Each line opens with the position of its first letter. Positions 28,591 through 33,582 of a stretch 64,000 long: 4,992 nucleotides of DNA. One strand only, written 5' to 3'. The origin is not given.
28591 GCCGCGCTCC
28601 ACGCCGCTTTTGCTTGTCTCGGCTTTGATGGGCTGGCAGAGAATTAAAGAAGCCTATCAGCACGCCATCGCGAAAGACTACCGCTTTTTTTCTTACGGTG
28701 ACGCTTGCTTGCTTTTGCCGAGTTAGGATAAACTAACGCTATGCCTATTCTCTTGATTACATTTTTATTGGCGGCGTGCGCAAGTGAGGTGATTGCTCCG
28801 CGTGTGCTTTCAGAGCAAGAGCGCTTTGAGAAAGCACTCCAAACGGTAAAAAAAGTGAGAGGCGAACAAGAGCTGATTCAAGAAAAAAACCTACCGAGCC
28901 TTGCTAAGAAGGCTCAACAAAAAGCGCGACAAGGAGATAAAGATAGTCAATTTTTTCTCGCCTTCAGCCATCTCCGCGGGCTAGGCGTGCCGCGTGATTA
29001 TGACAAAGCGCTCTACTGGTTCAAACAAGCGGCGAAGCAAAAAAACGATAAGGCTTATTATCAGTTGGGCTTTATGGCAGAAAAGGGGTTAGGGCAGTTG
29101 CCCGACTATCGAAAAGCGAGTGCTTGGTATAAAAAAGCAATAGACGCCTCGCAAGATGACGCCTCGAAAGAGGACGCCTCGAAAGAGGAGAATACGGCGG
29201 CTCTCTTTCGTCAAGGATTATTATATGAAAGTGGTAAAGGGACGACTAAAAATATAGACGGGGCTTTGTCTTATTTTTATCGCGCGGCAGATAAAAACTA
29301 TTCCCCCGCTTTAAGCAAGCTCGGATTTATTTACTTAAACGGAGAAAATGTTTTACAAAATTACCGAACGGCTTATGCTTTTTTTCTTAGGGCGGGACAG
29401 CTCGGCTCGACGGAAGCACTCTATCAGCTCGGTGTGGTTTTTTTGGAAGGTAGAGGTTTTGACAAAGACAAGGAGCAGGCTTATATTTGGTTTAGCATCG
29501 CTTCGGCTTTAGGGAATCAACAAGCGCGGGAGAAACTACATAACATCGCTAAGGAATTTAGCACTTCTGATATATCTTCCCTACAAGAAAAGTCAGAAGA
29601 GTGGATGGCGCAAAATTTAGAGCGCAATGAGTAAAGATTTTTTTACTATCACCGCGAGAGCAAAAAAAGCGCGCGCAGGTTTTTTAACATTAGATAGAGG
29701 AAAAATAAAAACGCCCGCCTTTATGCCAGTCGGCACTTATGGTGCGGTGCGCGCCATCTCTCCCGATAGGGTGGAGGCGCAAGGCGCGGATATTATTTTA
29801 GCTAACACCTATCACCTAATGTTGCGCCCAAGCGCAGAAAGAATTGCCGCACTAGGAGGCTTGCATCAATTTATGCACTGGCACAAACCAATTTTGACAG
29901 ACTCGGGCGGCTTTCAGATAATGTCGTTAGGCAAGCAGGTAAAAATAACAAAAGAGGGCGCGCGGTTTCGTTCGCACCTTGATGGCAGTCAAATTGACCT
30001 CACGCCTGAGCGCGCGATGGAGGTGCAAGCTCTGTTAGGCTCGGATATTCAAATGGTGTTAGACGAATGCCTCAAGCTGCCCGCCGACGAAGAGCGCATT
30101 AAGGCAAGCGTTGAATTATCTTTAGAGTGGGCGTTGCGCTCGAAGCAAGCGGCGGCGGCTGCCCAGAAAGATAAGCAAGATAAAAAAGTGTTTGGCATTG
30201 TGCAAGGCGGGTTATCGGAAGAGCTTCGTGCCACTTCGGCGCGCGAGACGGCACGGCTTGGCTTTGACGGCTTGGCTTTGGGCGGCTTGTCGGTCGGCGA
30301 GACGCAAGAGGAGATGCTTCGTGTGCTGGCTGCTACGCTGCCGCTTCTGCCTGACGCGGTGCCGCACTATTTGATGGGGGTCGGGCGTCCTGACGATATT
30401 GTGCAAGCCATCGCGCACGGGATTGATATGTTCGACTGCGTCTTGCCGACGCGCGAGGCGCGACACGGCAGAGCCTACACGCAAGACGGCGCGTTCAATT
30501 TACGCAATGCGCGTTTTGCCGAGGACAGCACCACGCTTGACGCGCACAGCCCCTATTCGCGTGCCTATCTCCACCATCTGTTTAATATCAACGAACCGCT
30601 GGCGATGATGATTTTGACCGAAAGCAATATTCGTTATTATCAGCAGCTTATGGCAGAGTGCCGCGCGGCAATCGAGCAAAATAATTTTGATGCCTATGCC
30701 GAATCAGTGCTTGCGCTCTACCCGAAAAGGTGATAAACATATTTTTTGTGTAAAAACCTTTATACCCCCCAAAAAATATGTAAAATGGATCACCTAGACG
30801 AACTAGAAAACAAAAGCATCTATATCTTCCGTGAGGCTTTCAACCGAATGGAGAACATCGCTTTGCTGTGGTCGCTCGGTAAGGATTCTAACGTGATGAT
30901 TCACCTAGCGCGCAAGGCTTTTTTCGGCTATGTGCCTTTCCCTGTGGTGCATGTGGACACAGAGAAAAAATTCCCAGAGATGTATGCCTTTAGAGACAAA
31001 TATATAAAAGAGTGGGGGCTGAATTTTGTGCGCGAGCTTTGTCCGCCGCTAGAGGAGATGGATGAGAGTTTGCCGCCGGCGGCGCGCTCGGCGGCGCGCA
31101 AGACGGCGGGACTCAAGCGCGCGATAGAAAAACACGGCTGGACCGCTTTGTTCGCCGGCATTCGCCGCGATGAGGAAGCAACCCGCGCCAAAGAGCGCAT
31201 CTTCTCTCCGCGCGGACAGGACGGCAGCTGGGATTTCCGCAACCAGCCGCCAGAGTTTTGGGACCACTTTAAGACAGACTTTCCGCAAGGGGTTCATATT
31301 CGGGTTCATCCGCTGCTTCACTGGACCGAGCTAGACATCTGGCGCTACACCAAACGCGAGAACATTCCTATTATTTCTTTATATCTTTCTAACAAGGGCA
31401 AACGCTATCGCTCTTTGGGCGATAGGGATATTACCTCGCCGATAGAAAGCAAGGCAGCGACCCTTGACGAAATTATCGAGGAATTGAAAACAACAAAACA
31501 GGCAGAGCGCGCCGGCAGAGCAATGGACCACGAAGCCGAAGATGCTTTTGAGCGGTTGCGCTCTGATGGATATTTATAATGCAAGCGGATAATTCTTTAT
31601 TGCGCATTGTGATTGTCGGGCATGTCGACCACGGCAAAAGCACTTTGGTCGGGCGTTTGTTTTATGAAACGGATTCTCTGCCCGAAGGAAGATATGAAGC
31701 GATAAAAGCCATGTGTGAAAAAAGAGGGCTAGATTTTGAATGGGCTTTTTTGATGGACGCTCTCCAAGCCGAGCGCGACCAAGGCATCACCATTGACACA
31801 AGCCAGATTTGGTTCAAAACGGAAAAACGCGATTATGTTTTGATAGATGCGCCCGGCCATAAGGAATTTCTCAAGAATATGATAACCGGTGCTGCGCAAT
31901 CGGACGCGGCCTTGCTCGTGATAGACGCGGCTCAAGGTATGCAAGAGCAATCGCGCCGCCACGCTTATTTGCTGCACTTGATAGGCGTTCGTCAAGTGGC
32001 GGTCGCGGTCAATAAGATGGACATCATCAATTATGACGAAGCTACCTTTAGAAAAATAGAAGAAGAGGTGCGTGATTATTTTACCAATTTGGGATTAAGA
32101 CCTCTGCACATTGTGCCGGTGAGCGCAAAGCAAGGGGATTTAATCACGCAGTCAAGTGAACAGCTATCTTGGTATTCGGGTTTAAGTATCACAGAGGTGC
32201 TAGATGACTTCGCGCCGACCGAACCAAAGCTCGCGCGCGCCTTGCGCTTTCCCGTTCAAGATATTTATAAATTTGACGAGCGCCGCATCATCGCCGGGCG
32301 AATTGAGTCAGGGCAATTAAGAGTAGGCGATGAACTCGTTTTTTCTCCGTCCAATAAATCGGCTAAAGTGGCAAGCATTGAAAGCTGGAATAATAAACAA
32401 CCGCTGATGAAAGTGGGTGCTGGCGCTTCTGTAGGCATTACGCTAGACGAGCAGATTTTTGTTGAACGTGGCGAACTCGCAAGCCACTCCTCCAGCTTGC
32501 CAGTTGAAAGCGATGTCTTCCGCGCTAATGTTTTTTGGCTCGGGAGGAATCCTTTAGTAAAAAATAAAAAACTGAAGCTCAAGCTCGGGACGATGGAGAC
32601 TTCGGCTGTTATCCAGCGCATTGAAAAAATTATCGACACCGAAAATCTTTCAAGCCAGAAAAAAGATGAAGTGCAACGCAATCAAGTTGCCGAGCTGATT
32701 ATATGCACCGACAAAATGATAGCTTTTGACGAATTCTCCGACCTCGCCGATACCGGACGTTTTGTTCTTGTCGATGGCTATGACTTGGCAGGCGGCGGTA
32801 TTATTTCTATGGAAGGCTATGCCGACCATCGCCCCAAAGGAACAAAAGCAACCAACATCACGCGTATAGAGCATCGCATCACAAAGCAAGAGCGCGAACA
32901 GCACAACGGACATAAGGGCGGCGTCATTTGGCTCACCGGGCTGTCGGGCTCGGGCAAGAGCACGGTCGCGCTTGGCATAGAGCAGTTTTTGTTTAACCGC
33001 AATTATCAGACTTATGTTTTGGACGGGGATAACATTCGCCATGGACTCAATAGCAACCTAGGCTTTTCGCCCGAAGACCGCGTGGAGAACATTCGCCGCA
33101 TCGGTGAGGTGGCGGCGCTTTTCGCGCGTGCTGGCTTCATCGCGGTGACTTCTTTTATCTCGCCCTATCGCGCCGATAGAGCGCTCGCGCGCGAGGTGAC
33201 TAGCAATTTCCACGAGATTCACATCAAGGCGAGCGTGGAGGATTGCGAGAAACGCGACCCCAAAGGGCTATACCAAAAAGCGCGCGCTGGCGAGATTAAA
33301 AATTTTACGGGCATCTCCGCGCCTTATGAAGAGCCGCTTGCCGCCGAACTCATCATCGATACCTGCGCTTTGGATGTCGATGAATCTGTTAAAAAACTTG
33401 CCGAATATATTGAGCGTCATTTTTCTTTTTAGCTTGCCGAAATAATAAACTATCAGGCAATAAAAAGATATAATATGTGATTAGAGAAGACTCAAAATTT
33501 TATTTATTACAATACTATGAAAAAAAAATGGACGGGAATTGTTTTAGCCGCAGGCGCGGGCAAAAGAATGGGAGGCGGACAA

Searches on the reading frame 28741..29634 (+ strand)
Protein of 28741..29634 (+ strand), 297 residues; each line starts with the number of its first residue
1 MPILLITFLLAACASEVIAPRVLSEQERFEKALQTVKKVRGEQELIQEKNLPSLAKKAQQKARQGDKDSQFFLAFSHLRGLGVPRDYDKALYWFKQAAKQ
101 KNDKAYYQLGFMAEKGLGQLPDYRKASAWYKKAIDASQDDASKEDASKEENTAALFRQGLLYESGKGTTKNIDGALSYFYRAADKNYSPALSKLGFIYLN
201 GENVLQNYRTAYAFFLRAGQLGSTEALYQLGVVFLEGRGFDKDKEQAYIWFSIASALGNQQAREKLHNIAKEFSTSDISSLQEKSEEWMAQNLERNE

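Call 50: search_protein_families(library=pfam, proteins=[window:28741-29634:+], max_evalue=0.00001)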
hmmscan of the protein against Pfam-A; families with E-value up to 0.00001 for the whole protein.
window:28741-29634:+ (297 aa): 1 family
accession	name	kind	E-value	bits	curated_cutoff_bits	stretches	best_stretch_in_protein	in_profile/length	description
PF08238.18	Sel1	-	1.9e-38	129.9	30.7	2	68-101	2-35/36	Sel1 repeat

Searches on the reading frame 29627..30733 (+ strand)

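Call 50: search_protein_families(library=pfam, proteins=[window:29627-30733:+], max_evalue=0.00001)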
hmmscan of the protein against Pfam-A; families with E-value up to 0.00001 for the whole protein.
window:29627-30733:+ (368 aa): 1 family
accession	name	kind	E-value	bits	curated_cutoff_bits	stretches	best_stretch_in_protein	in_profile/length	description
PF01702.25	TGT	-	1.2e-135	452.6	26.3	1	14-366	2-356/357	Queuine tRNA-ribosyltransferase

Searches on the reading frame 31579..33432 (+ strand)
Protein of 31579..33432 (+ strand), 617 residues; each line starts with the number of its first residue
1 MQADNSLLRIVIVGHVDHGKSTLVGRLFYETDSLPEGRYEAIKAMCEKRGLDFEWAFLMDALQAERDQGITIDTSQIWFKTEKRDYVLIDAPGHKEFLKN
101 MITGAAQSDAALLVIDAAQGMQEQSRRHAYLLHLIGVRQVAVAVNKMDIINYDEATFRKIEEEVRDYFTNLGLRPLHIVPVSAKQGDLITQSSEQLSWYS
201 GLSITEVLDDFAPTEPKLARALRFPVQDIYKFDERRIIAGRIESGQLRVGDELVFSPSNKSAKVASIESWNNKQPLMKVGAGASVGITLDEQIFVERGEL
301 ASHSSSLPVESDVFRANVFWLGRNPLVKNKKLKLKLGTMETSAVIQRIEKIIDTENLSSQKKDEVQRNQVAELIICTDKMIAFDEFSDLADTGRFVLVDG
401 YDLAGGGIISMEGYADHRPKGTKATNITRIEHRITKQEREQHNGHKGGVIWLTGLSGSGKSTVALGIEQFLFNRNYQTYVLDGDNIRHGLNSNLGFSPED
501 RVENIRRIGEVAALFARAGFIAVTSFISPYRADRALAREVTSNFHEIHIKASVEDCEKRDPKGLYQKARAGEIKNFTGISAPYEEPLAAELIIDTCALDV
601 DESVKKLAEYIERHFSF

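Call 15: search_protein_families(library=pfam, proteins=[window:31579-33432:+], max_evalue=0.00001)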
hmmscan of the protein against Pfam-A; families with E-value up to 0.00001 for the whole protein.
window:31579-33432:+ (617 aa): 7 families
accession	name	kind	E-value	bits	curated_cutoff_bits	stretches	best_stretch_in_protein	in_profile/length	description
PF01583.26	APS_kinase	-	3.7e-64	215.8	21.1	1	447-594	2-152/152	Adenylylsulphate kinase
PF00009.33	GTP_EFTU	-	1.9e-47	161.7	26.5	1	7-203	3-177/188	Elongation factor Tu GTP binding domain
PF22594.2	GTP-eEF1A_C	-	1.5e-16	61.1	27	1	314-409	2-100/101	GTP-eEF1A C-terminal domain-like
PF03144.31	GTP_EFTU_D2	-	7.5e-08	33.1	30.3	1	236-289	2-58/73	Elongation factor Tu domain 2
PF01926.29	MMR_HSR1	-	1.1e-07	32.4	21.9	0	65-145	27-112/113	50S ribosome-binding GTPase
PF13671.12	AAA_33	-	8.7e-07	29.8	27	0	449-559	1-114/143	AAA domain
PF13401.12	AAA_22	-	2.3e-06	28.4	27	0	10-127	8-102/130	AAA domain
